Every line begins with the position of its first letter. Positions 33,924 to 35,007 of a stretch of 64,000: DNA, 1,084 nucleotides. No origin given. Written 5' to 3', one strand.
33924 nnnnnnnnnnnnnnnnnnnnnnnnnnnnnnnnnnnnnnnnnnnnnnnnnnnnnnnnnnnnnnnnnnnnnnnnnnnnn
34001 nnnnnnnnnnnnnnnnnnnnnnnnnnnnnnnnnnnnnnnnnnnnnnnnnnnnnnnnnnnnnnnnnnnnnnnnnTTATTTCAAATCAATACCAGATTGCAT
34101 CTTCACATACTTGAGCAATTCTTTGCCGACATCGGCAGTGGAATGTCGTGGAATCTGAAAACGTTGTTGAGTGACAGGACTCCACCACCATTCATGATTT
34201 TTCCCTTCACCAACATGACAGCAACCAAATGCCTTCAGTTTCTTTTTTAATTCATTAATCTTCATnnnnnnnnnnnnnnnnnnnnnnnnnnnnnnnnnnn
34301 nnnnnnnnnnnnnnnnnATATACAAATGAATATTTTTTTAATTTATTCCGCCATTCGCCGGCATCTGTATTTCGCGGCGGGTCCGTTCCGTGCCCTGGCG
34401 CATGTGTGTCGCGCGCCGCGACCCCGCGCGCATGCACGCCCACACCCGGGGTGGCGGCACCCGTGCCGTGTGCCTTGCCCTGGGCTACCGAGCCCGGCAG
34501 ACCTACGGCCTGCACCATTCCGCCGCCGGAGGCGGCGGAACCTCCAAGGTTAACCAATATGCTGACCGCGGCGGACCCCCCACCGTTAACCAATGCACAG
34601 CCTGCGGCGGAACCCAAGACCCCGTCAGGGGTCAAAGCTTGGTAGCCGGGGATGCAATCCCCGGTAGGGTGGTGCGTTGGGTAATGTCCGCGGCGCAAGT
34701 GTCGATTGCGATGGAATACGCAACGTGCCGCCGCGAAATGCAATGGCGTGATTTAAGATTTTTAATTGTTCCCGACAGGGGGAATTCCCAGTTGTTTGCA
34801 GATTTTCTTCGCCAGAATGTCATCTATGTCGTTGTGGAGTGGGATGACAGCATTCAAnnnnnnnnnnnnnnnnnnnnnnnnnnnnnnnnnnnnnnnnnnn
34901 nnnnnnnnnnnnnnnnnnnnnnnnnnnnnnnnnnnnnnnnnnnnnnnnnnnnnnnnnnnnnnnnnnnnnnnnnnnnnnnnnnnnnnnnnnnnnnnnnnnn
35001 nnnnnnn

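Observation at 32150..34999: tRNA-Ser-adjacent hypervariable patch: about 370-bp GC-rich TIR-bearing elements alternate with HicAB modules in a cassette-like array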

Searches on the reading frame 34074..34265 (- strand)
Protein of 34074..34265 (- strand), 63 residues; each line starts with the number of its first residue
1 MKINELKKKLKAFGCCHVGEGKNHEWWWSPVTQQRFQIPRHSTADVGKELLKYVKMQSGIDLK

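Call 53: search_protein_families(library=pfam, max_evalue=0.01, proteins=[window:34074-34265:-])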
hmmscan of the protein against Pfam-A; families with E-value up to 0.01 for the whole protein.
window:34074-34265:- (63 aa): 1 family
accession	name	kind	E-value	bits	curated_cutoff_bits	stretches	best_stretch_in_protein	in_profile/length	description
PF07927.17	HicA_toxin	-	1.1e-07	32.3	27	1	4-60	2-58/58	HicA toxin of bacterial toxin-antitoxin,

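Call 54: search_protein_families(library=ncbifam, max_evalue=0.01, proteins=[window:34074-34265:-])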
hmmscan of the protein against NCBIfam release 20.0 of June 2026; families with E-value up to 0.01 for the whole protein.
window:34074-34265:- (63 aa): 0 families

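Call 92: search_protein_families(library=phrogs, max_evalue=0.01, proteins=[window:34074-34265:-])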
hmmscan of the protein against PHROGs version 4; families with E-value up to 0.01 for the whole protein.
window:34074-34265:- (63 aa): 1 family
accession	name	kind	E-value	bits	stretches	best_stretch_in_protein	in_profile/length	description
phrog_353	-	moron, auxiliary metabolic gene and host takeover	5.9e-12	46.5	1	1-62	5-67/73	toxin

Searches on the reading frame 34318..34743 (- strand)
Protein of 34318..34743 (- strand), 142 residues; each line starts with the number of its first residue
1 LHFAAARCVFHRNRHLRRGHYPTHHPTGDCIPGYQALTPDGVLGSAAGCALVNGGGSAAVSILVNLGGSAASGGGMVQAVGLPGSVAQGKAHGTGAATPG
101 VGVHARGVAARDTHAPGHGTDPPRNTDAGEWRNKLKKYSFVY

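Call 46: find_homologous_proteins(query=window:34318-34743:-, max_evalue=0.001)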
Query window:34318-34743:- (142 aa): 4 proteins with E <= 0.001 among 232 candidates.
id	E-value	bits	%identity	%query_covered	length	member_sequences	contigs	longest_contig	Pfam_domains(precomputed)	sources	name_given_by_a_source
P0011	1.9e-89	315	100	100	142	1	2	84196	-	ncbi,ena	-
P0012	3.4e-58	214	80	81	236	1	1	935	-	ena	-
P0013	8.6e-40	154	77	74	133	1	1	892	-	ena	-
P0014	3.8e-29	120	71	73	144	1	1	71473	-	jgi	-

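Call 47: find_encoding_contigs(protein=P0011, flank=10000, max_places=4)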
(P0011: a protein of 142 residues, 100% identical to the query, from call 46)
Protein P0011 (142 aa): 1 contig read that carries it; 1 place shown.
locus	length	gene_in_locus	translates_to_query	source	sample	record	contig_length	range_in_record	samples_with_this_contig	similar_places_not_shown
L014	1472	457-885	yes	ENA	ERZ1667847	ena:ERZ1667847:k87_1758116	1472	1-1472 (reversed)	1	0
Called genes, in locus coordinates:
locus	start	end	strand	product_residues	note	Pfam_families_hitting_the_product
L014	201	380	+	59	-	-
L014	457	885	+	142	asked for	-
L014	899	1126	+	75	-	PF07927:HicA_toxin (weak)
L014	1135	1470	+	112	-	?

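Call 49: find_encoding_contigs(protein=P0018, flank=10000, max_places=8)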
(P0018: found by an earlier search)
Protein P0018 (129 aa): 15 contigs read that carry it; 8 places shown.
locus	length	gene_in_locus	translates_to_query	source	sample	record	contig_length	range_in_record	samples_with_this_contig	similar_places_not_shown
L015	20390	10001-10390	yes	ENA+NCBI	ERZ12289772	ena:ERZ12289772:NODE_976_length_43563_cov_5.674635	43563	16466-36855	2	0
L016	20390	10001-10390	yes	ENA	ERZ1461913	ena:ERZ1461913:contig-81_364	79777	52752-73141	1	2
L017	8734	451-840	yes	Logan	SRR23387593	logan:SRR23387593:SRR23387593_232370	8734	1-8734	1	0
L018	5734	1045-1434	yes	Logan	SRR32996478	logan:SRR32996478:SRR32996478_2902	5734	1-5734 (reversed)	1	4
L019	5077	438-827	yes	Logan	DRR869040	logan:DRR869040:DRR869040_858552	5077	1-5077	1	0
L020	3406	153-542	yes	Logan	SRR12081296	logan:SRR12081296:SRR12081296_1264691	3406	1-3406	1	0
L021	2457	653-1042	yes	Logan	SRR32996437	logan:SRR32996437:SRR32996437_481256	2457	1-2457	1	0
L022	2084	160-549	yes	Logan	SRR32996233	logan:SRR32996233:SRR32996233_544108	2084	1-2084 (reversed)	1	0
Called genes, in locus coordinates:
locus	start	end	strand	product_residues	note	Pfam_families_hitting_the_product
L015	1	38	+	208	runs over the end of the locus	PF08719:NADAR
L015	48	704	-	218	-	-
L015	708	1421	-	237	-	-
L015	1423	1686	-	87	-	PF01381:HTH_3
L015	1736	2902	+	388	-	PF00145:DNA_methylase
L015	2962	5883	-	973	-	PF02463:SMC_N (faint), PF13175:AAA_15, PF13476:AAA_23, PF13555:AAA_29, PF13558:SbcC_Walker_B (weak)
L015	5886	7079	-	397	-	PF00149:Metallophos, PF12850:Metallophos_2 (faint)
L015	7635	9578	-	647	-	PF00012:HSP70, PF14450:FtsA (faint), PF06723:MreB_Mbl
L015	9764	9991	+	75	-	PF07927:HicA_toxin (weak)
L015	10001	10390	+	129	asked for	-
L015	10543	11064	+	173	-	PF04542:Sigma70_r2, PF08281:Sigma70_r4_2, PF04545:Sigma70_r4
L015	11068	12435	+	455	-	-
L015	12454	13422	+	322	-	-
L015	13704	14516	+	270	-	PF09603:Fib_succ_major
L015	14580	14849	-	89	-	-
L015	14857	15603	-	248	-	-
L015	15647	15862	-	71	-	-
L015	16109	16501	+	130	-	-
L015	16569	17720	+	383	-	PF05684:DUF819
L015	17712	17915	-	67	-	-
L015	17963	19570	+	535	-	PF01855:POR_N, PF02775:TPP_enzyme_C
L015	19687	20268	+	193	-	PF01558:POR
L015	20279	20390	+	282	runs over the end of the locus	PF04085:MreC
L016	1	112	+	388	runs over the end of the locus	PF00465:Fe-ADH, PF13685:Fe-ADH_2 (weak), PF25137:ADH_Fe_C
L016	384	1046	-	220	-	PF23458:DUF7130 (faint), PF00210:Ferritin (weak), PF02915:Rubrerythrin, PF21349:RUBY_RBDX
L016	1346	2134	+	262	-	PF03781:FGE-sulfatase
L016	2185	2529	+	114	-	PF02678:Pirin (weak), PF07883:Cupin_2, PF02311:AraC_binding (weak), PF05899:Cupin_3 (weak)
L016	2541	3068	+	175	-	PF03061:4HBT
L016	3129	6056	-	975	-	PF13175:AAA_15, PF13476:AAA_23, PF13555:AAA_29, PF13558:SbcC_Walker_B (weak)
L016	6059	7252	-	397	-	PF00149:Metallophos, PF12850:Metallophos_2 (faint)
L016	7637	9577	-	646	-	PF00012:HSP70, PF14450:FtsA (faint), PF06723:MreB_Mbl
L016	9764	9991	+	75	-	PF07927:HicA_toxin (weak)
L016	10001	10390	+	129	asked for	-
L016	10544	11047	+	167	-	PF04542:Sigma70_r2, PF08281:Sigma70_r4_2, PF04545:Sigma70_r4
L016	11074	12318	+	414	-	-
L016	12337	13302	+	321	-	-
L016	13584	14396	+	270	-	PF09603:Fib_succ_major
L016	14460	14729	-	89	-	-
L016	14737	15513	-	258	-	-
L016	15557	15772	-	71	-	-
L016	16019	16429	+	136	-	-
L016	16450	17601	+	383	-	PF05684:DUF819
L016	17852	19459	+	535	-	PF01855:POR_N, PF02775:TPP_enzyme_C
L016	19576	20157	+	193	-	PF01558:POR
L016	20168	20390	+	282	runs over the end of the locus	PF04085:MreC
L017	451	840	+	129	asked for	-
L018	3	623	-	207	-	?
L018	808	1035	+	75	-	PF07927:HicA_toxin (weak)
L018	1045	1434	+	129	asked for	-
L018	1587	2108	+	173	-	PF04542:Sigma70_r2, PF08281:Sigma70_r4_2, PF04545:Sigma70_r4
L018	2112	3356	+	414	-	-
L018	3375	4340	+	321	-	-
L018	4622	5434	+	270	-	PF09603:Fib_succ_major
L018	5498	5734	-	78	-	?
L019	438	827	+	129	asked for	-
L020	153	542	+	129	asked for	-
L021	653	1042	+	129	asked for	-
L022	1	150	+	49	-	?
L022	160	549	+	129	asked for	-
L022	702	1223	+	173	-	PF04542:Sigma70_r2, PF08281:Sigma70_r4_2, PF04545:Sigma70_r4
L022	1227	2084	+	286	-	?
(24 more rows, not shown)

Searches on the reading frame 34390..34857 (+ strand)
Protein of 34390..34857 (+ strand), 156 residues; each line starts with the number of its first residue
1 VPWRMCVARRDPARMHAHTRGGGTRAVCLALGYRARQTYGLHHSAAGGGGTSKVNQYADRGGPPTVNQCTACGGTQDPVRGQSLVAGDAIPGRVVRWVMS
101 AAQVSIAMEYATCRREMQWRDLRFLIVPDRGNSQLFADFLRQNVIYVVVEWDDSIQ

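Call 31: find_homologous_proteins(query=window:34390-34857:+, max_evalue=0.001)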
Query window:34390-34857:+ (156 aa): 10 proteins with E <= 0.001 among 123 candidates.
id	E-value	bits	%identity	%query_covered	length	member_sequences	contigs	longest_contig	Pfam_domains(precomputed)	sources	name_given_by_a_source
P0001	8.5e-103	359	100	100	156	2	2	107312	-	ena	-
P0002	1.1e-49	186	68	91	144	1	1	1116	-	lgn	-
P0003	1.8e-49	186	92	62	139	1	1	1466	-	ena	-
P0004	8.0e-33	132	68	56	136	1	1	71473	-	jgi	-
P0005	1.5e-23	102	57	58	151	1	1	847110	-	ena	-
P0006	7.5e-23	99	91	28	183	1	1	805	-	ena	-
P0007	2.3e-22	98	48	78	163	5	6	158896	-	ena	-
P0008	5.8e-16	77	47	70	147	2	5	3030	-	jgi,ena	jgi:hypothetical protein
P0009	6.8e-12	64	80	26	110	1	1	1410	-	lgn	-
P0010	3.2e-5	42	89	17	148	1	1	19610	-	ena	-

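Call 32: find_encoding_contigs(protein=P0005, flank=10000, max_places=4)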
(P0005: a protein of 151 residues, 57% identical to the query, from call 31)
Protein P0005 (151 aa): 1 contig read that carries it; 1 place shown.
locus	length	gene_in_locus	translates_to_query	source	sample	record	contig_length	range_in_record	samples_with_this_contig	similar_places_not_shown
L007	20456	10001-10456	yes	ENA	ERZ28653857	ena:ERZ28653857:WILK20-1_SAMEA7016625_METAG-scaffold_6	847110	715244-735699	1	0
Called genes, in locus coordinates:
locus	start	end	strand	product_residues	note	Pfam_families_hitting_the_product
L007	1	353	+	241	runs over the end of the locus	PF00403:HMA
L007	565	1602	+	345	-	PF07661:MORN_2 (faint)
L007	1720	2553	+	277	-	PF02540:NAD_synthase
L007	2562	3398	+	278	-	PF01869:BcrAD_BadFG (weak)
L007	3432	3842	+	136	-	PF02367:TsaE, PF00004:AAA (weak)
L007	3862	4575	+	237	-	PF05222:AlaDh_PNT_N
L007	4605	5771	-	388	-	PF00155:Aminotran_1_2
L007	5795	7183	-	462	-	-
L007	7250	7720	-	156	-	PF00293:NUDIX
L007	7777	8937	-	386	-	PF05684:DUF819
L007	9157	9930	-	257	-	-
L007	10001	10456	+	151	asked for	-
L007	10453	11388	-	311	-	-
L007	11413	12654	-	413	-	-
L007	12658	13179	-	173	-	PF04542:Sigma70_r2, PF08281:Sigma70_r4_2, PF04545:Sigma70_r4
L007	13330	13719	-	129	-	-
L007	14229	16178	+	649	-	PF00012:HSP70, PF14450:FtsA (faint), PF06723:MreB_Mbl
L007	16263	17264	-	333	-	PF02729:OTCace_N, PF00185:OTCace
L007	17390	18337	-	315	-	PF00696:AA_kinase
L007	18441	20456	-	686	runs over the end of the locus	PF05649:Peptidase_M13_N, PF01431:Peptidase_M13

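Call 33: find_encoding_contigs(protein=P0007, flank=10000, max_places=6)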
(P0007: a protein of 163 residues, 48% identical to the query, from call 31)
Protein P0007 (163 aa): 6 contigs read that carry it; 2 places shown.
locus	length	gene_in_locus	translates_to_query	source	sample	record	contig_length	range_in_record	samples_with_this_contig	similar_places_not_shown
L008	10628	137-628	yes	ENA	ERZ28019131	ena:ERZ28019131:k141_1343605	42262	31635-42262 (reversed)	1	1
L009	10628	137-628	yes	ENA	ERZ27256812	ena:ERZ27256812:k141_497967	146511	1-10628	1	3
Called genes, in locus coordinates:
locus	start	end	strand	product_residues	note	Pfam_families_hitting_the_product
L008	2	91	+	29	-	?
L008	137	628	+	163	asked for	-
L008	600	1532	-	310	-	-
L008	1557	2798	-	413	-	-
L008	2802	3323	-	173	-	PF04542:Sigma70_r2, PF08281:Sigma70_r4_2, PF04545:Sigma70_r4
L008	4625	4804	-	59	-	-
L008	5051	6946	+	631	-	PF00012:HSP70, PF06723:MreB_Mbl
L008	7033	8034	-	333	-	PF02729:OTCace_N, PF00185:OTCace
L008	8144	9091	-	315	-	PF00696:AA_kinase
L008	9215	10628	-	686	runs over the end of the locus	PF05649:Peptidase_M13_N, PF01431:Peptidase_M13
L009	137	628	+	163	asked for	-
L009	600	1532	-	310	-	-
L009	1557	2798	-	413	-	-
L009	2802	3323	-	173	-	PF04542:Sigma70_r2, PF08281:Sigma70_r4_2, PF04545:Sigma70_r4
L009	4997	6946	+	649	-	PF00012:HSP70, PF14450:FtsA (faint), PF06723:MreB_Mbl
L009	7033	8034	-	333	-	PF02729:OTCace_N, PF00185:OTCace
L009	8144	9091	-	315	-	PF00696:AA_kinase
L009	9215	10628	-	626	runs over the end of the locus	PF05649:Peptidase_M13_N, PF01431:Peptidase_M13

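Call 34: find_encoding_contigs(protein=P0010, flank=10000, max_places=4)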
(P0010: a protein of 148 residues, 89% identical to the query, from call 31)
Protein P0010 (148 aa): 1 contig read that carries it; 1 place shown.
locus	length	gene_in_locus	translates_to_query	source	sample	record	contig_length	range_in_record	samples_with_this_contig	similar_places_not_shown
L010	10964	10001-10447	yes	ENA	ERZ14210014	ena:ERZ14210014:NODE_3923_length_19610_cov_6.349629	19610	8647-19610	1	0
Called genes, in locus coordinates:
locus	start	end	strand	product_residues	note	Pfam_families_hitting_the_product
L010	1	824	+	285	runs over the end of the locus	PF01745:IPT, PF01715:IPPT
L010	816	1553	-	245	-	PF00899:ThiF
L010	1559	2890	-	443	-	PF23019:DUF7033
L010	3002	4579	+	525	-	PF00890:FAD_binding_2, PF01266:DAO (weak), PF07992:Pyr_redox_2 (faint), PF02910:Succ_DH_flav_C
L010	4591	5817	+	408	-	PF00919:UPF0004, PF04055:Radical_SAM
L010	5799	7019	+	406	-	PF00675:Peptidase_M16, PF05193:Peptidase_M16_C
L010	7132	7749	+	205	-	PF21176:RecR_HhH, PF02132:RecR_ZnF, PF01751:Toprim, PF13662:Toprim_4, PF21175:RecR_C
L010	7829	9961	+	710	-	PF12971:NAGLU_N, PF05089:NAGLU, PF12972:NAGLU_C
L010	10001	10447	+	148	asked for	-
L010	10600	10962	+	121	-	?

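Call 53: search_protein_families(library=pfam, max_evalue=0.01, proteins=[L007:9157-9930:-])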
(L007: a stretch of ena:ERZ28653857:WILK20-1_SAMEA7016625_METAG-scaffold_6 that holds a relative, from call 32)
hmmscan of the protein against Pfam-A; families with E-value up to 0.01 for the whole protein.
L007:9157-9930:- (257 aa): 0 families

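Call 54: search_protein_families(library=ncbifam, max_evalue=0.01, proteins=[L007:9157-9930:-])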
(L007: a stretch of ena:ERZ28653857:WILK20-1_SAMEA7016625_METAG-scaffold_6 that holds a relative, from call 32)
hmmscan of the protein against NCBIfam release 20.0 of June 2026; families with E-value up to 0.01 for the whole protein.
L007:9157-9930:- (257 aa): 0 families

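Call 69: find_encoding_contigs(protein=P0008, flank=5000, max_places=6)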
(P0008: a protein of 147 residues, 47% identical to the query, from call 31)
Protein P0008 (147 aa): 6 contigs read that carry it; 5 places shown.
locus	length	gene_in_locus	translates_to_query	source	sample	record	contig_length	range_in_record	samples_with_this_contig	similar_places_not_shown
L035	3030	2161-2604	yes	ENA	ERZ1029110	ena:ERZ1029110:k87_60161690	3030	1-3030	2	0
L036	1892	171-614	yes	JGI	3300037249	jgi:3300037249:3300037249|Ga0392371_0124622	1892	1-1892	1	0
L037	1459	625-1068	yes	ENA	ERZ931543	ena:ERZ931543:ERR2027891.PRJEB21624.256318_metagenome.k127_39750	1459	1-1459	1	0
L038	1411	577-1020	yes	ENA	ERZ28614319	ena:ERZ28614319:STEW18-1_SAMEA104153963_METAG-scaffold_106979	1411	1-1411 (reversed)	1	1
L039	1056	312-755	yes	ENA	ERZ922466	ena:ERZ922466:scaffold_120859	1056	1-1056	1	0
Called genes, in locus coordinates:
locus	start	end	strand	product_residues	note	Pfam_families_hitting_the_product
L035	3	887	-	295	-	?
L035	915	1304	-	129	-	-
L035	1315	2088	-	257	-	-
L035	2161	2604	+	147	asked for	-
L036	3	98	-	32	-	?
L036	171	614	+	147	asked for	-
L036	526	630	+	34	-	-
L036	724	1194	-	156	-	-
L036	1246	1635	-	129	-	-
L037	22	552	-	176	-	-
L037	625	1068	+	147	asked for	-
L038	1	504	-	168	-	?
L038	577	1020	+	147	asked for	-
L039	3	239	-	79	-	?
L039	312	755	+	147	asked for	-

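Call 90: search_protein_families(library=pfam, max_evalue=0.01, proteins=[L036:724-1194:-])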
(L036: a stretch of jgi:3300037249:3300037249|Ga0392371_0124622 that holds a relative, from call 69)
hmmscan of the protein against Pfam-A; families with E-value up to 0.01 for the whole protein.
L036:724-1194:- (156 aa): 0 families
